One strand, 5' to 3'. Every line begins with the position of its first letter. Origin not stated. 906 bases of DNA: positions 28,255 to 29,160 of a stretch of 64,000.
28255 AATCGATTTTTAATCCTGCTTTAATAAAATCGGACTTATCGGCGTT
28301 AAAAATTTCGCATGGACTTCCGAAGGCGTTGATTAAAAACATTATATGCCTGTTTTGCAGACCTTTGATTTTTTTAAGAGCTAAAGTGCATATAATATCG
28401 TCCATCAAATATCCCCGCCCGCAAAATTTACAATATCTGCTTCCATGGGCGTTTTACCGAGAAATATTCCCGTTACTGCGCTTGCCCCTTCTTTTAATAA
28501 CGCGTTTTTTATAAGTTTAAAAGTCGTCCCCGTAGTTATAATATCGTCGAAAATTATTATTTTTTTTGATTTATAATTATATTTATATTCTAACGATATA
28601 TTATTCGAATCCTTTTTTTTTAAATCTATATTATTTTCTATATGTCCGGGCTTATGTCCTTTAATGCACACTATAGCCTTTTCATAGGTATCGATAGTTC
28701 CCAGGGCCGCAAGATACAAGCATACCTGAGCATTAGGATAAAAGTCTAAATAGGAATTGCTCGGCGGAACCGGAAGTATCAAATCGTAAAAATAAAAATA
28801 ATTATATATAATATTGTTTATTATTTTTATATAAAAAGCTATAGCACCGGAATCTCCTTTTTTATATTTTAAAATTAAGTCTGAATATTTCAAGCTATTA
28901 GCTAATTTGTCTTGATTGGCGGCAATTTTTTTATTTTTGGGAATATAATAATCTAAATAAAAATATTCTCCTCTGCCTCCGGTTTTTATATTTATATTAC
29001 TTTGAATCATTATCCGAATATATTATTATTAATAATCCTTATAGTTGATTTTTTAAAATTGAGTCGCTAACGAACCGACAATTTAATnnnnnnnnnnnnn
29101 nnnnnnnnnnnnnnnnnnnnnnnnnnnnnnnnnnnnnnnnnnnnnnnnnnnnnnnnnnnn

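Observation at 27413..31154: A PRTase + DprA-like + SF1-helicase cassette splits pheS from pheT: possible ShosTA/PsyrTA-like TA/defence module rather than competence genes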

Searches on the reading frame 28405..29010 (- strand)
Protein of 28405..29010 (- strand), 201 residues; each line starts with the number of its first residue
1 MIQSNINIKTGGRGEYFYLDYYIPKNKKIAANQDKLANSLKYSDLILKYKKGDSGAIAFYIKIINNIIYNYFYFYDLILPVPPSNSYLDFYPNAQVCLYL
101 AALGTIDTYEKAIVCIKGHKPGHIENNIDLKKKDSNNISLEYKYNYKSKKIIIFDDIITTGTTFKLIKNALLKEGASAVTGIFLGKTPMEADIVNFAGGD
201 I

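Call 3: search_protein_families(library=pfam, proteins=[window:28405-29010:-], max_evalue=0.1)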
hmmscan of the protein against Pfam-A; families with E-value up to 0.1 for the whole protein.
window:28405-29010:- (201 aa): 2 families
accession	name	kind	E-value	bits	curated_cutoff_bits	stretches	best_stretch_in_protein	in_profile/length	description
PF00156.33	Pribosyltran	-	0.00014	21.7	26.3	1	142-179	81-118/158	Phosphoribosyl transferase domain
PF24390.1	PRTase-CE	-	0.002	18.5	27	1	133-174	91-131/253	PRTase-CE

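Call 4: search_protein_families(library=ncbifam, proteins=[window:28405-29010:-], max_evalue=0.1)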
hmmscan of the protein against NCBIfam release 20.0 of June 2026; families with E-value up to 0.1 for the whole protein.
window:28405-29010:- (201 aa): 23 families
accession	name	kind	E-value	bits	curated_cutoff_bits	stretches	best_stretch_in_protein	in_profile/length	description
TIGR00201.1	comF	subfamily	1e-11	45.2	233.55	1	41-182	44-186/190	ComF family protein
NF008616.0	PRK11595.1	equivalog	1.1e-05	25.1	304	1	132-180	172-219/227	DNA utilization protein GntX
NF002620.0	PRK02277.1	subfamily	0.00017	21.3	115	1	132-182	126-175/201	orotate phosphoribosyltransferase-like protein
TIGR01251.1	ribP_PPkin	subfamily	0.00017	20.6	113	1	136-180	198-242/309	ribose-phosphate diphosphokinase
TIGR01203.1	HGPRTase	equivalog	0.00039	20.2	150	1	134-182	71-119/167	hypoxanthine phosphoribosyltransferase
NF006605.0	PRK09162.1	equivalog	0.00065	19.1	181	1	144-182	94-132/183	hypoxanthine-guanine phosphoribosyltransferase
NF002095.0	PRK00934.1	equivalog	0.00066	18.9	296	1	136-180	192-237/287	ribose-phosphate diphosphokinase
NF002635.0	PRK02304.1-4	subfamily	0.0028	17.2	146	1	147-178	114-145/188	adenine phosphoribosyltransferase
NF006328.0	PRK08558.1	equivalog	0.0033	17.1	184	1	123-183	147-210/238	adenine phosphoribosyltransferase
NF002320.0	PRK01259.1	subfamily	0.0036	16.7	297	1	146-181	212-247/316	ribose-phosphate diphosphokinase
NF002618.0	PRK02269.1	equivalog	0.0056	16.3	460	1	135-180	202-249/321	ribose-phosphate diphosphokinase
NF040646.1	HPT_Archaea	equivalog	0.0072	15.9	200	1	147-178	113-144/184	hypoxanthine/guanine phosphoribosyltransferase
NF005537.0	PRK07199.1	subfamily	0.0096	15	322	1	137-182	200-245/301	ribose-phosphate diphosphokinase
NF002686.0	PRK02458.1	equivalog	0.014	14.9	506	1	144-179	214-249/323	ribose-phosphate diphosphokinase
NF002636.0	PRK02304.1-5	equivalog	0.014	14.9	125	1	145-182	114-151/176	adenine phosphoribosyltransferase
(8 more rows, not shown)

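Call 5: search_protein_families(library=padloc, proteins=[window:28405-29010:-], max_evalue=0.1)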
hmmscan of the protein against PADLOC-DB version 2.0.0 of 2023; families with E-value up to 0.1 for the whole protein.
window:28405-29010:- (201 aa): 3 families
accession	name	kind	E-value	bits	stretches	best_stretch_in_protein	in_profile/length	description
PDLC03962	ShosT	-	1.6e-17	62.2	1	11-188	55-212/237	-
PDLC03928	PsyrT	-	3.5e-06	23.6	1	111-188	608-685/689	-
PDLC02935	PRTase_III-A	-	9e-05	20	1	32-166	73-146/290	-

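Call 12: find_homologous_proteins(query=window:28405-29010:-, max_evalue=0.001)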
Query window:28405-29010:- (201 aa): 29 proteins with E <= 0.001 among 260 candidates.
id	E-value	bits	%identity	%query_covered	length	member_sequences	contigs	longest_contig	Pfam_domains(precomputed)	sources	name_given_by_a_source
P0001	4.8e-111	388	88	100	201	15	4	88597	-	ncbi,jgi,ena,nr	ncbi:MAG: hypothetical protein M1584_06155 [Deltaproteobacteria bacterium]|jgi:ATP-dependent DNA hel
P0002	1.1e-107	376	84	100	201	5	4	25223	-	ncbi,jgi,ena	jgi:ATP-dependent DNA helicase RecQ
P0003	9.3e-105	367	84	100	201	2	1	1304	-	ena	-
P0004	9.6e-105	367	82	100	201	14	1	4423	-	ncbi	-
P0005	1.9e-100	353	81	100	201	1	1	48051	-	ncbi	ncbi:MAG: hypothetical protein ACP5NA_03910 [Candidatus Acidulodesulfobacterium sp.]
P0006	8.6e-82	292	72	98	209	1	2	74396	-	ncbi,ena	-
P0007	8.1e-69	250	65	93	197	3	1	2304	PF00156.34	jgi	jgi:predicted amidophosphoribosyltransferase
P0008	1.4e-68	249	63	97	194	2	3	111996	-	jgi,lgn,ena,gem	-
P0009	7.7e-68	247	64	93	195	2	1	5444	-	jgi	jgi:predicted amidophosphoribosyltransferase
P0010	9.3e-68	246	63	100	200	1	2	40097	-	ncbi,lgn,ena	-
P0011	1.2e-67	246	62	98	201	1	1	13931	-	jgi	jgi:predicted amidophosphoribosyltransferase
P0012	1.6e-65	239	63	93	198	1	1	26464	-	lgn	-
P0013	3.7e-65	238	65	90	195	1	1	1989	-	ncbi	-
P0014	4.6e-65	237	64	93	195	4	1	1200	-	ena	-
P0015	3.6e-64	235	62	94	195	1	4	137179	-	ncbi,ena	-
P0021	3.2e-60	222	60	90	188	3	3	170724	-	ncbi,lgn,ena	-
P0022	5.0e-59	218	58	92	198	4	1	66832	PF00156.34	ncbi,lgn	-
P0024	2.0e-54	203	53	95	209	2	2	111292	-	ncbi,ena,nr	ncbi:MAG: hypothetical protein M1458_00885 [Deltaproteobacteria bacterium]|nr:hypothetical protein [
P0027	5.1e-45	172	43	96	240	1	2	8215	-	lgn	-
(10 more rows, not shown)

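Call 13: find_encoding_contigs(protein=P0006, flank=8000, max_places=2)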
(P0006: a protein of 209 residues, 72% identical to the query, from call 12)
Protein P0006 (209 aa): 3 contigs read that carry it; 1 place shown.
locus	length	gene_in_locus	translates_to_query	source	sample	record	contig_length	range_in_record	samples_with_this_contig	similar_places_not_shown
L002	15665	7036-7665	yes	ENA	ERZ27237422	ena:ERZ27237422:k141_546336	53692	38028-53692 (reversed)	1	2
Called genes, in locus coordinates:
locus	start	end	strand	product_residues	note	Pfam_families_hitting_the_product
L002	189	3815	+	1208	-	PF13185:GAF_2, PF01590:GAF (faint), PF00990:GGDEF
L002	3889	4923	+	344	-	PF02912:Phe_tRNA-synt_N, PF01409:tRNA-synt_2d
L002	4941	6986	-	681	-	PF13538:UvrD_C_2 (faint), PF00580:UvrD-helicase, PF13245:AAA_19, PF00580:UvrD-helicase, PF13361:UvrD_C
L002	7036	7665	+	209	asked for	-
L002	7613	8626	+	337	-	PF02481:DNA_processg_A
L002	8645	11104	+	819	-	PF03483:B3_4, PF03484:B5, PF17759:tRNA_synthFbeta, PF03147:FDX-ACB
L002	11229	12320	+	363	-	PF02163:Peptidase_M50, PF00595:PDZ (weak), PF13180:PDZ_2 (weak), PF17820:PDZ_6 (weak)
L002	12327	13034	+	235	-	PF00814:TsaD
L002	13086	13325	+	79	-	-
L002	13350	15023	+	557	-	PF00920:ILVD_EDD_N, PF24877:ILV_EDD_C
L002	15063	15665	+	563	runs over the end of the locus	PF02776:TPP_enzyme_N, PF00205:TPP_enzyme_M, PF02775:TPP_enzyme_C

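Call 14: find_encoding_contigs(protein=P0021, flank=8000, max_places=2)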
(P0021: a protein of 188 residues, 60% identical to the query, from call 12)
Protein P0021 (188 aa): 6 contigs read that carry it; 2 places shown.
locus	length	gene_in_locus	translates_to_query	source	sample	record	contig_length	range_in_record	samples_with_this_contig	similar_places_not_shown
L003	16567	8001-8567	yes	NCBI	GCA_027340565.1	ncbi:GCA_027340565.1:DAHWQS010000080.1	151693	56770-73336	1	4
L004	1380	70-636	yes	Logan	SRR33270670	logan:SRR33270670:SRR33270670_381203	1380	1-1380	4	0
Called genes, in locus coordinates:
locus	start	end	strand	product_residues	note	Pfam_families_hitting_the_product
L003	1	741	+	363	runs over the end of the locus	PF13432:TPR_16 (faint), PF07719:TPR_2 (weak), PF13181:TPR_8 (weak), PF00515:TPR_1 (weak)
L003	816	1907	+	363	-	PF20257:SAM_HAT_C (faint)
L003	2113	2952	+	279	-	PF00970:FAD_binding_6 (weak), PF10418:DHODB_Fe-S_bind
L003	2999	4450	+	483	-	PF14691:Fer4_20, PF07992:Pyr_redox_2 (weak), PF00070:Pyr_redox (faint), PF07992:Pyr_redox_2, PF13450:NAD_binding_8 (weak)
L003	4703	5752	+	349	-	PF02912:Phe_tRNA-synt_N, PF01409:tRNA-synt_2d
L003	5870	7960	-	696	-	PF00580:UvrD-helicase, PF13245:AAA_19, PF00580:UvrD-helicase, PF13361:UvrD_C, PF13538:UvrD_C_2 (faint)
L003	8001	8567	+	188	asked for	-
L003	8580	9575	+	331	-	PF02481:DNA_processg_A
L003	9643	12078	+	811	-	PF03483:B3_4, PF03484:B5, PF17759:tRNA_synthFbeta, PF03147:FDX-ACB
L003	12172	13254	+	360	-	PF02163:Peptidase_M50, PF00595:PDZ (weak), PF13180:PDZ_2 (weak), PF17820:PDZ_6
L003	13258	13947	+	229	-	PF00814:TsaD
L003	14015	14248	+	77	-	-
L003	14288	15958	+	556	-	PF00920:ILVD_EDD_N, PF24877:ILV_EDD_C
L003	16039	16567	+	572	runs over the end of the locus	PF02776:TPP_enzyme_N, PF00205:TPP_enzyme_M, PF02775:TPP_enzyme_C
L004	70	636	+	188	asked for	-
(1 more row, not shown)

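Call 15: find_encoding_contigs(protein=P0024, flank=8000, max_places=2)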
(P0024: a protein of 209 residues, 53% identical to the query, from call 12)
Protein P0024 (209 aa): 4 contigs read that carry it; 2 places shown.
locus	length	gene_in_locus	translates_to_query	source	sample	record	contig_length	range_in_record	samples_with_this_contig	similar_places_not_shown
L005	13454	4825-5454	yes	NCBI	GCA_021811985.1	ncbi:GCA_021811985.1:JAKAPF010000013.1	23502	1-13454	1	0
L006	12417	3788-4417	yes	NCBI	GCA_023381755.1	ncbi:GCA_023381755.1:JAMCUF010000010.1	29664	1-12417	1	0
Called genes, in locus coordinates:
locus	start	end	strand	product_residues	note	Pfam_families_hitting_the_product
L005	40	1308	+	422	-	PF14691:Fer4_20, PF00070:Pyr_redox (faint), PF07992:Pyr_redox_2, PF13450:NAD_binding_8 (faint), PF13738:Pyr_redox_3 (faint)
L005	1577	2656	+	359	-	PF02912:Phe_tRNA-synt_N, PF01409:tRNA-synt_2d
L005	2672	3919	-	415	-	PF00580:UvrD-helicase, PF13245:AAA_19, PF00580:UvrD-helicase, PF13361:UvrD_C, PF13538:UvrD_C_2 (faint)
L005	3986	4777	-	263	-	-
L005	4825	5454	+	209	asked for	-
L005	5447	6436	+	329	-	PF02481:DNA_processg_A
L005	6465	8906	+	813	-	PF03483:B3_4, PF03484:B5, PF17759:tRNA_synthFbeta, PF03147:FDX-ACB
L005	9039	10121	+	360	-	PF02163:Peptidase_M50, PF00595:PDZ, PF13180:PDZ_2, PF17820:PDZ_6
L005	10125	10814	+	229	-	PF00814:TsaD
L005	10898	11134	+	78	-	-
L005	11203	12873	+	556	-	PF00920:ILVD_EDD_N, PF24877:ILV_EDD_C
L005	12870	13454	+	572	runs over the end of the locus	PF02776:TPP_enzyme_N, PF00205:TPP_enzyme_M, PF02775:TPP_enzyme_C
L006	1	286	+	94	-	PF07992:Pyr_redox_2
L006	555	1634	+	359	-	PF02912:Phe_tRNA-synt_N, PF01409:tRNA-synt_2d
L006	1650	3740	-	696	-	PF00580:UvrD-helicase, PF13245:AAA_19, PF00580:UvrD-helicase, PF13361:UvrD_C, PF13538:UvrD_C_2 (faint)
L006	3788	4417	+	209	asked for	-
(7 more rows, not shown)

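Call 16: find_encoding_contigs(protein=P0027, flank=8000, max_places=2)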
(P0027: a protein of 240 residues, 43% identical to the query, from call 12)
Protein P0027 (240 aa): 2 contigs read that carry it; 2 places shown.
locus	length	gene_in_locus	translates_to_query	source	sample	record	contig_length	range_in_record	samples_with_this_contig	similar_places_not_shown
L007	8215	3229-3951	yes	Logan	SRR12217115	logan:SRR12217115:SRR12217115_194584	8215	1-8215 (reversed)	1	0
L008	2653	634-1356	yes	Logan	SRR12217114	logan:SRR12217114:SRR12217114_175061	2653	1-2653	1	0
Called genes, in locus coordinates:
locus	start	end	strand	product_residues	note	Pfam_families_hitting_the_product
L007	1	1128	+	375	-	?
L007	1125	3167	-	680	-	PF00580:UvrD-helicase, PF13245:AAA_19, PF00580:UvrD-helicase, PF13361:UvrD_C, PF13538:UvrD_C_2 (faint)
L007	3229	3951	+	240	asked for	-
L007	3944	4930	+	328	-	PF02481:DNA_processg_A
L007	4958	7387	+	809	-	PF03483:B3_4, PF03484:B5, PF17759:tRNA_synthFbeta, PF03147:FDX-ACB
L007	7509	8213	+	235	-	?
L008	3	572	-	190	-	?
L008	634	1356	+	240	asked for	-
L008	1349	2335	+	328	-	PF02481:DNA_processg_A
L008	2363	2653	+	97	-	?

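Call 18: search_solved_structures(query=window:28405-29010:-, max_evalue=1, show_alignments=3)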
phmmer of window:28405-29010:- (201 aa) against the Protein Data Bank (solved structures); distinct sequences matched with E-value up to 1: 6.
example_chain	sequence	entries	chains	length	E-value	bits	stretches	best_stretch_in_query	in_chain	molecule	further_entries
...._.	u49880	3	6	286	0.13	15.6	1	128-179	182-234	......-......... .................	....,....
3mbi_A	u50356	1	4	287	0.13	15.5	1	128-179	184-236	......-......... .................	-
1hgx_A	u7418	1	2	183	0.29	14.5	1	133-178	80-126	HYPOXANTHINE-GUANINE-XANTHINE PHOSPHORIBOSYLTRANSFERASE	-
1dkr_A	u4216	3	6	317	0.5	13.7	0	144-179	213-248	PHOSPHORIBOSYL PYROPHOSPHATE SYNTHETASE | PROTEIN (PHOSPHORIBOSYL PYROPHOSPHATE SYNTHETASE) | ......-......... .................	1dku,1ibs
4rqa_A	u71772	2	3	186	0.68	13.3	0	146-179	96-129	Hypoxanthine phosphoribosyltransferase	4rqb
1vdm_A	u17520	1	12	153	0.84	12.9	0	139-188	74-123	purine phosphoribosyltransferase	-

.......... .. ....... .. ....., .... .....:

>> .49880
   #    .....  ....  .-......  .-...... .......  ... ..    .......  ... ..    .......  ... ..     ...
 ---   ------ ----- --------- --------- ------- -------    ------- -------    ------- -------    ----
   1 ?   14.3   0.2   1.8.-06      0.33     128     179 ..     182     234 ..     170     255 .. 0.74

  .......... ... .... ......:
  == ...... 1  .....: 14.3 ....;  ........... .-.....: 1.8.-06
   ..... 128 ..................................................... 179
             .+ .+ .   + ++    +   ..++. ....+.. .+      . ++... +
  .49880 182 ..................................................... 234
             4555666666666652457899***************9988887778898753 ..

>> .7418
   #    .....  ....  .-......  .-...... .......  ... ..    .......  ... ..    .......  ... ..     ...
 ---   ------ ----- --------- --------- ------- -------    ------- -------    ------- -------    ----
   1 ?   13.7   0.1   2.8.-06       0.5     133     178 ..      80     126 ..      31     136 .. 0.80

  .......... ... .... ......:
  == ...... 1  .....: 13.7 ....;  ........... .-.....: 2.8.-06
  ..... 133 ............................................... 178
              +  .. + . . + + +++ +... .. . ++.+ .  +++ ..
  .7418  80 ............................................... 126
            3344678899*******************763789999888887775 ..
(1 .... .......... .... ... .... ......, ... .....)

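Call 35: predict_structure(alignment_id=A1)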
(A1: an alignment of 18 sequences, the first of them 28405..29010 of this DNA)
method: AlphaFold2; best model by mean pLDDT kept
length: 201 residues; sequences in the alignment: 18
mean_pLDDT: 75.0   pTM: 0.76
mean pLDDT of the five models: 75.0, 73.7, 72.9, 57.1, 49.7
residues with pLDDT >= 90: 41; 70-90: 100; 50-70: 28; < 50: 32
segments of 3 or more residues with pLDDT < 50: 1-5, 85-89, 117-134, 198-201
pLDDT, mean of each block of 10 residues (from residue 1): 57 88 72 69 87 90 89 78 55 86 87 60 37 57 84 89 88 92 86 55 36
secondary structure, 60 per line:
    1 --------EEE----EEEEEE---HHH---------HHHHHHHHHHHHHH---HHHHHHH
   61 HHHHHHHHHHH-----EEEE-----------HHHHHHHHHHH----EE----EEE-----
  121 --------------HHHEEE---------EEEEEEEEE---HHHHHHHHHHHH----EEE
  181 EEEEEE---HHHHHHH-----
elements in order: E9-11 E16-21 H37-50 H54-71 E77-80 H92-102 E113-115 E138-140 E150-158 H162-173 E178-186 H190-196

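Call 37: search_protein_representatives(alignment_id=A1)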
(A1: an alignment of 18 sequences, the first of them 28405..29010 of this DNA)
Query: 18 sequences, 196 profile positions. Proteins with E-value up to 0.001 (for the whole library): 3840; up to 1e-10: 62; up to 1e-30: 3. The best 150 are listed.
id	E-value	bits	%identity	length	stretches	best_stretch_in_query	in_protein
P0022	6.2e-87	306.7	-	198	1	1-194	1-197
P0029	1.2e-75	269.9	-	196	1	1-191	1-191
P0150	8.5e-46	172.5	-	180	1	3-184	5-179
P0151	3.6e-21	92.1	-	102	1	86-185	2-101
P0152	2.0e-19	86.5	-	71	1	131-192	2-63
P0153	2.2e-19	86.3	-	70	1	134-188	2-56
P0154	1.9e-16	76.7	-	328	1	16-186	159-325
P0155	8.3e-16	74.6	-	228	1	37-187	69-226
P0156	1.0e-15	74.3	-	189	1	13-185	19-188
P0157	5.9e-15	71.9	-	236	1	9-192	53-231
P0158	7.2e-15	71.6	-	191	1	16-184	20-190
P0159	6.8e-14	68.4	-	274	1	9-190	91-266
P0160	1.1e-13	67.7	-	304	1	17-190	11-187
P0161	1.6e-13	67.2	-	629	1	15-184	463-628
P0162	1.6e-13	67.2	-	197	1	13-187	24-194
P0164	2.4e-13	66.6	-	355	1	15-190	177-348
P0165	2.6e-13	66.5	-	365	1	11-189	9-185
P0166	5.0e-13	65.6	-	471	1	13-191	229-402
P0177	3.9e-12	62.7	-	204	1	9-184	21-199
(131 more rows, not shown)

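Call 39: fold_search(model_id=the predicted structure, library=pdb)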
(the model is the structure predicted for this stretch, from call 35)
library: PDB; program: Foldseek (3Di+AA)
matches with E <= 10: 1240; with E <= 0.001: 132
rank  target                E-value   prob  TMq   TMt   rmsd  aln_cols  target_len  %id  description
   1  8zvb                  3.3e-05  1.00  0.48  0.27   7.5       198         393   15  The ShosTA toxin-antitoxin system provides phage defence (released 2025-04-09)
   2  7p0h_A                4.2e-05  1.00  0.49  0.27   8.3       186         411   18  Crystal structure of Helicobacter pylori ComF fused to an artificial alphaREP crystallization helper(named B2) (released 2022-04-06)
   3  8zvd                  4.8e-05  1.00  0.48  0.25   8.7       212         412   16  ShosT with phosphate (released 2025-04-09)
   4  8zvc                  5.8e-05  1.00  0.47  0.25   8.9       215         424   19  ShosT with PRPP-Mg (released 2025-04-09)
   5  1i13_A                1.1e-04  1.00  0.40  0.42   6.9       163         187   13  ANALYSIS OF AN INVARIANT ASPARTIC ACID IN HPRTS-ALANINE MUTANT (released 2002-05-29)
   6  8yq0_R                1.3e-04  1.00  0.41  0.28   5.4       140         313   15  Crystal structure of human phosphoribosyl pyrophosphate synthetase 1(PRPS1) chimera swapped with three residues from P (released 2025-03-19)
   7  4m0u_B                1.4e-04  1.00  0.42  0.29   4.8       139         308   14  crystal structure of human PRS1 Q133P mutant (released 2015-02-04)
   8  4rqb_A                1.4e-04  1.00  0.40  0.43   7.9       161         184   14  Crystal Structure of a Hypoxanthine Phosphoribosyltransferase (target ID NYSGRC-029686) from Staphylococcus aureus (te (released 2014-11-26)
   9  4p82                  1.4e-04  1.00  0.40  0.44   6.2       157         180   18  Structure of PyrR protein from Bacillus subtilis (released 2014-12-17)
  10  5euc_D                1.4e-04  1.00  0.40  0.42   6.5       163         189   13  The role of the C-terminal region on the oligomeric state and enzymatic activity of Trypanosoma cruzi hypoxanthine pho (released 2016-03-30)
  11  4p3k                  1.4e-04  1.00  0.39  0.43   6.2       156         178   17  Structure of ancestral PyrR protein (PLUMPyrR) (released 2014-12-17)
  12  5bqo_B                1.5e-04  1.00  0.43  0.48   9.5       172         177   12  Hypoxanthine-guanine-xanthine phosphoribosyltransferase (HGXPRT) from Sulfolobus solfataricus with sulfate bound in th (released 2015-06-10)
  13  8dbn_A                1.6e-04  1.00  0.43  0.29   5.1       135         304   16  Human PRPS1-E307A engineered mutation with Phosphate, ATP, and R5P; Hexamer (released 2023-02-15)
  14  1i14_A                1.6e-04  1.00  0.39  0.41   7.6       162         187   14  ANALYSIS OF AN INVARIANT ASPARTIC ACID IN HPRTS-GLUTAMIC ACID MUTANT (released 2002-05-29)
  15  8dbe_A                1.7e-04  1.00  0.43  0.28   5.1       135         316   16  Human PRPS1 with ADP; Hexamer (released 2023-02-15)
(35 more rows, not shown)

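Call 40: search_protein_families(library=ncbifam, alignment_id=A2, max_evalue=0.00001)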
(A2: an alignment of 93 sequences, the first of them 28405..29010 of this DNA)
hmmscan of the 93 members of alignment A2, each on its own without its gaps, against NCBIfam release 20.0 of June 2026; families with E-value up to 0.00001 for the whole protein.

A. member 1, window:28405-29010:- (201 aa): 1 family
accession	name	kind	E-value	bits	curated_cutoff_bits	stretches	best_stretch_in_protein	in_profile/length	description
TIGR00201.1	comF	subfamily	1e-11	45.2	233.55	1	41-182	44-186/190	ComF family protein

B. families by the number of members that match (of 93 scanned): 81 families (the first 25 are shown)
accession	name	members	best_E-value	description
TIGR00201.1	comF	88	1.5e-36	ComF family protein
NF008616.0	PRK11595.1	47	1.9e-39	DNA utilization protein GntX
TIGR01251.1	ribP_PPkin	30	2.5e-10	ribose-phosphate diphosphokinase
NF002095.0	PRK00934.1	24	1.5e-11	ribose-phosphate diphosphokinase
NF002620.0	PRK02277.1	19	4.8e-09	orotate phosphoribosyltransferase-like protein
NF005592.0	PRK07322.1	18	2.5e-09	adenine phosphoribosyltransferase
NF005537.0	PRK07199.1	14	2.7e-08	ribose-phosphate diphosphokinase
TIGR01203.1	HGPRTase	13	1.4e-07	hypoxanthine phosphoribosyltransferase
NF002320.0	PRK01259.1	9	4.9e-08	ribose-phosphate diphosphokinase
NF006605.0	PRK09162.1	9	7e-07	hypoxanthine-guanine phosphoribosyltransferase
NF002636.0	PRK02304.1-5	6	1.3e-10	adenine phosphoribosyltransferase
NF002634.0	PRK02304.1-3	4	5.8e-11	adenine phosphoribosyltransferase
NF005299.0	PRK06827.1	4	2.4e-07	phosphoribosylpyrophosphate synthetase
NF002686.0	PRK02458.1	3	7.7e-08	ribose-phosphate diphosphokinase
TIGR00336.1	pyrE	3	8.7e-08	orotate phosphoribosyltransferase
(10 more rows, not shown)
